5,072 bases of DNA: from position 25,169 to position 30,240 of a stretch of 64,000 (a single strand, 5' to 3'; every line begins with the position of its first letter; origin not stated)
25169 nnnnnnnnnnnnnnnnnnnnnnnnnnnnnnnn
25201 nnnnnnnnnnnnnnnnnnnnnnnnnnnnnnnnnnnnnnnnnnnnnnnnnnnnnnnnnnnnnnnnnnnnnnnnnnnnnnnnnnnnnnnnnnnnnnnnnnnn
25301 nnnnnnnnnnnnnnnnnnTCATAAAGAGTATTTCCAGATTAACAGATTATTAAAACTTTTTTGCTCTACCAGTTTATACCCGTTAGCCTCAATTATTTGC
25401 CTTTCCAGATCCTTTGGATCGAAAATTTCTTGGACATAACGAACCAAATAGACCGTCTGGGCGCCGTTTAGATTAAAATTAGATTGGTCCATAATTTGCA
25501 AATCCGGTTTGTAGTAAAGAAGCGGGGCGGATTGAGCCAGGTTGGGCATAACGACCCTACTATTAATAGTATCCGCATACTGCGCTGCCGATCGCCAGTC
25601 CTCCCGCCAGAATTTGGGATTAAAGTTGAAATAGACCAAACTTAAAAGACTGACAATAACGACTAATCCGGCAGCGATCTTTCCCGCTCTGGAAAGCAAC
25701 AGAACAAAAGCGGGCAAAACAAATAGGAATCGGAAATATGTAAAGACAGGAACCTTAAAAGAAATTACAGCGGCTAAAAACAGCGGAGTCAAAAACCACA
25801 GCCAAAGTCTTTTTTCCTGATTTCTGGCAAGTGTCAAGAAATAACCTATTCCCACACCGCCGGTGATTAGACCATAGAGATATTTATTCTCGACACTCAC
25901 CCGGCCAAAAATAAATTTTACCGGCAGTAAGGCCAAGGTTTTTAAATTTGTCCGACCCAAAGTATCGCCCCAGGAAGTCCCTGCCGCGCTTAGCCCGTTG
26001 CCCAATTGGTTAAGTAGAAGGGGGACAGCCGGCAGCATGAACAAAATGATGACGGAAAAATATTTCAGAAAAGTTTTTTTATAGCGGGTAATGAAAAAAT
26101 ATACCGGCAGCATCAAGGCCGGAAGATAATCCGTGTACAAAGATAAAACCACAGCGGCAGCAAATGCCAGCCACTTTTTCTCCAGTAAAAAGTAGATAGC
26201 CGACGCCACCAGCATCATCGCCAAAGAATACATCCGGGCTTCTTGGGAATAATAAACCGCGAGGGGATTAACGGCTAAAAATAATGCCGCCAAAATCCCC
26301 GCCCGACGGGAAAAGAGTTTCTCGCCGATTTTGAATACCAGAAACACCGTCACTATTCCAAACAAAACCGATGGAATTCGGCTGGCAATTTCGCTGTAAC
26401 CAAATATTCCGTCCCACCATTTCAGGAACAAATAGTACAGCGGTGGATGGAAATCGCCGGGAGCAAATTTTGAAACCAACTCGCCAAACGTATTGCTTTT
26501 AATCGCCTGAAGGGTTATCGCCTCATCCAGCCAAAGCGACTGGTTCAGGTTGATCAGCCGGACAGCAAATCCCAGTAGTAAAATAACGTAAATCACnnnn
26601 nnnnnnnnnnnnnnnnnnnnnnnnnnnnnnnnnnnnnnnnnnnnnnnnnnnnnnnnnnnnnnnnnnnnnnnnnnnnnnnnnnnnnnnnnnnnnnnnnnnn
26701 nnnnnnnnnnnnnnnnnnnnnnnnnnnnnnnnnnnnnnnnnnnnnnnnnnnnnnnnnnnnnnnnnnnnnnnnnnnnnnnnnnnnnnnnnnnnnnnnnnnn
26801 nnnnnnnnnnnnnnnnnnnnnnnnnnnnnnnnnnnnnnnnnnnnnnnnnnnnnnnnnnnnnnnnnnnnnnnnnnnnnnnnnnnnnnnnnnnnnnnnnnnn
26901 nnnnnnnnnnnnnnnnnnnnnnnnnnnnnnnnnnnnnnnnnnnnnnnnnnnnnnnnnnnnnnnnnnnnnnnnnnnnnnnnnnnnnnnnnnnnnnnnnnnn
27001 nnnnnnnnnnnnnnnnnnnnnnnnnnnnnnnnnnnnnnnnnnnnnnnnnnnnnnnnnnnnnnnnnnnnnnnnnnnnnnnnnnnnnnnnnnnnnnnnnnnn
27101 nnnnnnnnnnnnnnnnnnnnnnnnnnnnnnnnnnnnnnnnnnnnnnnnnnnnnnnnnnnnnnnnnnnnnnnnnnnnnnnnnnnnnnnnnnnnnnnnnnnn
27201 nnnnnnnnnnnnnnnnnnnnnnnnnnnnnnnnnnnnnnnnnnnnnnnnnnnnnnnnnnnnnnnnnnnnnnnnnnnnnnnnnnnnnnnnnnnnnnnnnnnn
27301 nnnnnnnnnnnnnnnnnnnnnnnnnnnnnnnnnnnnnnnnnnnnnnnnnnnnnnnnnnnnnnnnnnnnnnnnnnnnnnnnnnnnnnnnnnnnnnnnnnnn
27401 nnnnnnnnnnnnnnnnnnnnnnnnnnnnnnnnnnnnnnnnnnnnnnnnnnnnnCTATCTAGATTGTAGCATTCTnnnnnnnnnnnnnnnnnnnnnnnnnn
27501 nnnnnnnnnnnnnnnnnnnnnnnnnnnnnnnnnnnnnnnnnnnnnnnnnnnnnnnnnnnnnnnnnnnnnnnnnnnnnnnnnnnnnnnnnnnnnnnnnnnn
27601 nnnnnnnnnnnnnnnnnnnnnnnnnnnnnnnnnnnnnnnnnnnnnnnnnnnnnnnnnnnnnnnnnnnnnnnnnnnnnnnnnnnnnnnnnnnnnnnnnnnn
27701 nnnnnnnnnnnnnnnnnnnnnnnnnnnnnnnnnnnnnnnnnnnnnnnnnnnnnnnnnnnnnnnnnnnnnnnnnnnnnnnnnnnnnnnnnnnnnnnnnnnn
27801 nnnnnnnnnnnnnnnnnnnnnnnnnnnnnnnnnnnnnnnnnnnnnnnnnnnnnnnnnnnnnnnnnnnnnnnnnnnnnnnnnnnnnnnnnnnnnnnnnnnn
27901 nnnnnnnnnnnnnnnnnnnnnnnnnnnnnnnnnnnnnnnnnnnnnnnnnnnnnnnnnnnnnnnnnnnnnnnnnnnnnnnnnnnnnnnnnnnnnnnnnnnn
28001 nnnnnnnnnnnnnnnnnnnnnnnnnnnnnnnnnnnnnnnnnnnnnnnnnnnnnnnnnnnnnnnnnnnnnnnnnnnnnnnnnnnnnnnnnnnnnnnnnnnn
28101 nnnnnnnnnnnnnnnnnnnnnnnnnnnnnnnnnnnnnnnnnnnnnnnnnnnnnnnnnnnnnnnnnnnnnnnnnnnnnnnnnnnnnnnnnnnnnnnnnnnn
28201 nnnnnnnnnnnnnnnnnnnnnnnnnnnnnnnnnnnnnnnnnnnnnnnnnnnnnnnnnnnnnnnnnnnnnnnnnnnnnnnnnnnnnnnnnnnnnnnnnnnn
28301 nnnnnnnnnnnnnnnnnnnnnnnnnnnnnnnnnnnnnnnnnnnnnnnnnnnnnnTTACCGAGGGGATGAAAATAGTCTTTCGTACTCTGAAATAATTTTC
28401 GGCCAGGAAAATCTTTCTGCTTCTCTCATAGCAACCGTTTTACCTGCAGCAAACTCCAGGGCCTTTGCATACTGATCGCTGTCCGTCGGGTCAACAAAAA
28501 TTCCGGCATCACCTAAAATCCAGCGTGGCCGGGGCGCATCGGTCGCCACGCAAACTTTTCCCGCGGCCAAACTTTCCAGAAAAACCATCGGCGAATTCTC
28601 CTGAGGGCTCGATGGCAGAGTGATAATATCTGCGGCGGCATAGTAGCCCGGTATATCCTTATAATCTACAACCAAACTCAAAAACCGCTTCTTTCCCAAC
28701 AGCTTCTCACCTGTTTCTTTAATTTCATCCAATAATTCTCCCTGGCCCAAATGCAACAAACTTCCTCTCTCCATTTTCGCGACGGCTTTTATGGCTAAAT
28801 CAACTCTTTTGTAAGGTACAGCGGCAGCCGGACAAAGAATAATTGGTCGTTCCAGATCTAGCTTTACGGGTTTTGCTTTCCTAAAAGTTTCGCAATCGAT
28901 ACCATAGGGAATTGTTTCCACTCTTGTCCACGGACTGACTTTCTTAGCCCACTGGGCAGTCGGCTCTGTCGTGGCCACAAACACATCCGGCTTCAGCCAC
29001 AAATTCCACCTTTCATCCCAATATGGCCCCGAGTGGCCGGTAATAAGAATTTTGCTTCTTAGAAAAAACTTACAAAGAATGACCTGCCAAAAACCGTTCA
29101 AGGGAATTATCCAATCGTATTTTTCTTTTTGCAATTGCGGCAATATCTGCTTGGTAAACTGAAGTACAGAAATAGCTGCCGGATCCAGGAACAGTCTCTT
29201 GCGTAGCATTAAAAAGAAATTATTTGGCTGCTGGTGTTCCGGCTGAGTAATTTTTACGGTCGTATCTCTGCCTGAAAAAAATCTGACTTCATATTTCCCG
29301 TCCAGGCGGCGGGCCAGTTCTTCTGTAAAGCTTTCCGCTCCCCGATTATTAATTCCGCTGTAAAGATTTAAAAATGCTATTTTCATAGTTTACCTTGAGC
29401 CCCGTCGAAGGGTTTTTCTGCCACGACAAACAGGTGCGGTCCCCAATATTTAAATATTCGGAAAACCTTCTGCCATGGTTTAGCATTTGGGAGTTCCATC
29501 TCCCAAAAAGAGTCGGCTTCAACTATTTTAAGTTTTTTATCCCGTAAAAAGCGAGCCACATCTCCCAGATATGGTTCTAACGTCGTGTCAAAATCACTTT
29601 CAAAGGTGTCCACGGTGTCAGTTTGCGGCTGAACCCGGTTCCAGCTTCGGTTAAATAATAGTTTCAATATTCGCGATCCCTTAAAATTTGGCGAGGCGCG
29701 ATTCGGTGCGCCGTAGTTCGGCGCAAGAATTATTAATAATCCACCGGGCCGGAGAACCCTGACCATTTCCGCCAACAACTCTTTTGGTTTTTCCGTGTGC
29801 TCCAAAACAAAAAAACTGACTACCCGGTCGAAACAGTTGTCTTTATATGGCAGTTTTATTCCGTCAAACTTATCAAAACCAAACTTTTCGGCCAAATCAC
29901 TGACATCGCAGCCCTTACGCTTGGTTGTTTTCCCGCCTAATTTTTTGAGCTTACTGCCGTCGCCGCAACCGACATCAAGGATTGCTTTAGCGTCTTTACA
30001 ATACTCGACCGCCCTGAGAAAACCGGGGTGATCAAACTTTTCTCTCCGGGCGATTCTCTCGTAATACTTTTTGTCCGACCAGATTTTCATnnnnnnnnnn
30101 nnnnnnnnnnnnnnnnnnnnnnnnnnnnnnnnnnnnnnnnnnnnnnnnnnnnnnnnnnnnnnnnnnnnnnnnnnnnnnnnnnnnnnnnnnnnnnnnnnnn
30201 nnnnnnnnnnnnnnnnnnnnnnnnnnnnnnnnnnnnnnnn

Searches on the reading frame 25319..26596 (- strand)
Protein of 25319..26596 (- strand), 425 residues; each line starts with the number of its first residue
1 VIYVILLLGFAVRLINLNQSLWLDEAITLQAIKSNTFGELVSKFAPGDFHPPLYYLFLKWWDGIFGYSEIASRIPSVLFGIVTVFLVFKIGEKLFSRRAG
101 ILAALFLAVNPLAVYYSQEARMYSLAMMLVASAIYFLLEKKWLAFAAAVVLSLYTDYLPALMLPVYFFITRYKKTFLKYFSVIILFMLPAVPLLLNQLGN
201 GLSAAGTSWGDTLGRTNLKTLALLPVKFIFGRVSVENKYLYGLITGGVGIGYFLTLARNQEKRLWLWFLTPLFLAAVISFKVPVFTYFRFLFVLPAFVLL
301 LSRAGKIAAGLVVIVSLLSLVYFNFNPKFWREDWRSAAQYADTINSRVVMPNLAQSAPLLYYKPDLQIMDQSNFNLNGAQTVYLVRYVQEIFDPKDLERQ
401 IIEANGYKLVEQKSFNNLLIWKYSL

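Call 9: search_protein_families(library=pfam, proteins=[window:25319-26596:-], max_evalue=0.001)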
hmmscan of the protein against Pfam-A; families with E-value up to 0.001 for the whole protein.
window:25319-26596:- (425 aa): 1 family
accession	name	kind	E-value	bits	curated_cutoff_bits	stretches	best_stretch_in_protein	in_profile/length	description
PF13231.12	PMT_2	-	7.6e-13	49.4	26.1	1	50-192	2-156/160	Dolichyl-phosphate-mannose-protein mannosyltransferase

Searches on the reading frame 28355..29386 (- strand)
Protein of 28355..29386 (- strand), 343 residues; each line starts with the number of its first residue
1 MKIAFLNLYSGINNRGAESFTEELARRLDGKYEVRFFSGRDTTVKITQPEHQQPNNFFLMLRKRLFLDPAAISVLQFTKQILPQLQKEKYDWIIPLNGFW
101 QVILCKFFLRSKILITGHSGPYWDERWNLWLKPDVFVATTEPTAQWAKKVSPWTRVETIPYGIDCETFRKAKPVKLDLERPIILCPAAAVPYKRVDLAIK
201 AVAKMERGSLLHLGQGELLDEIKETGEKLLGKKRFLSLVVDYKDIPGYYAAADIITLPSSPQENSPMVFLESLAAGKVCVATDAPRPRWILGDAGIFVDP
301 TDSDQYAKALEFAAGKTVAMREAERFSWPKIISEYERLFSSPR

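Call 9: search_protein_families(library=pfam, proteins=[window:28355-29386:-], max_evalue=0.001)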
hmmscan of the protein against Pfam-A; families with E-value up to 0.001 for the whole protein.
window:28355-29386:- (343 aa): 3 families
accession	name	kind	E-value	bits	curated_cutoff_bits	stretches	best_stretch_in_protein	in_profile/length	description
PF00534.26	Glycos_transf_1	-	1.1e-18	67.8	26.4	1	172-312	7-154/172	Glycosyl transferases group 1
PF13692.12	Glyco_trans_1_4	-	4.4e-18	66.4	27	1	181-311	2-137/142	Glycosyl transferases group 1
PF13439.12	Glyco_transf_4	-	8.9e-11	42.5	28.5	1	16-166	3-169/170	Glycosyltransferase Family 4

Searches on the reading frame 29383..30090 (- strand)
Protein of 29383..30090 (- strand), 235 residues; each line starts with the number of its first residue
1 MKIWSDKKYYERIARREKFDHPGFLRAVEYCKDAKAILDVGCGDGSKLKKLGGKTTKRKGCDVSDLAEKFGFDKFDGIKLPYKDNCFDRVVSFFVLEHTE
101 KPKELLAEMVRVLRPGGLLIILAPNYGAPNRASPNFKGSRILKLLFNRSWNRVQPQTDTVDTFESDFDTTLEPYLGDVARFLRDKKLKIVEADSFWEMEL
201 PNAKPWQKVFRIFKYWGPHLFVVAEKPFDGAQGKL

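Call 9: search_protein_families(library=pfam, proteins=[window:29383-30090:-], max_evalue=0.001)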
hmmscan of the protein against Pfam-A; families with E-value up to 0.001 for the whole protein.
window:29383-30090:- (235 aa): 10 families
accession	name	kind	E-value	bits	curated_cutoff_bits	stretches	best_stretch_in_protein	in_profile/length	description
PF08241.18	Methyltransf_11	-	1.9e-16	60.9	21.2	1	38-121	1-95/95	Methyltransferase domain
PF13489.12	Methyltransf_23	-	8.1e-13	48.9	27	1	23-126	12-121/164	Methyltransferase domain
PF13649.12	Methyltransf_25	-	1.7e-11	45.1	27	1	37-117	1-97/97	Methyltransferase domain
PF13847.12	Methyltransf_31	-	1.4e-10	41.5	27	1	33-125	3-113/145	Methyltransferase domain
PF08242.18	Methyltransf_12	-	6e-10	40.2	30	1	38-119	1-98/98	Methyltransferase domain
PF07021.18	MetW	-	1.6e-07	31.6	21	1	26-128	6-114/193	Methionine biosynthesis protein MetW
PF01209.24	Ubie_methyltran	-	2.5e-06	27.5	20.1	1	71-122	101-152/233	ubiE/COQ5 methyltransferase family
PF05148.21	Methyltransf_8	-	3.3e-05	24.3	27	1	25-121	64-156/219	Hypothetical methyltransferase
PF20922.3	Anamorsin_N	-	4.6e-05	23.6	27.1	1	80-125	45-91/163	Anamorsin, N-terminal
PF03141.22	Methyltransf_29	-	0.00023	20.3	23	0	78-159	173-255/506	Putative S-adenosyl-L-methionine-dependent methyltransferase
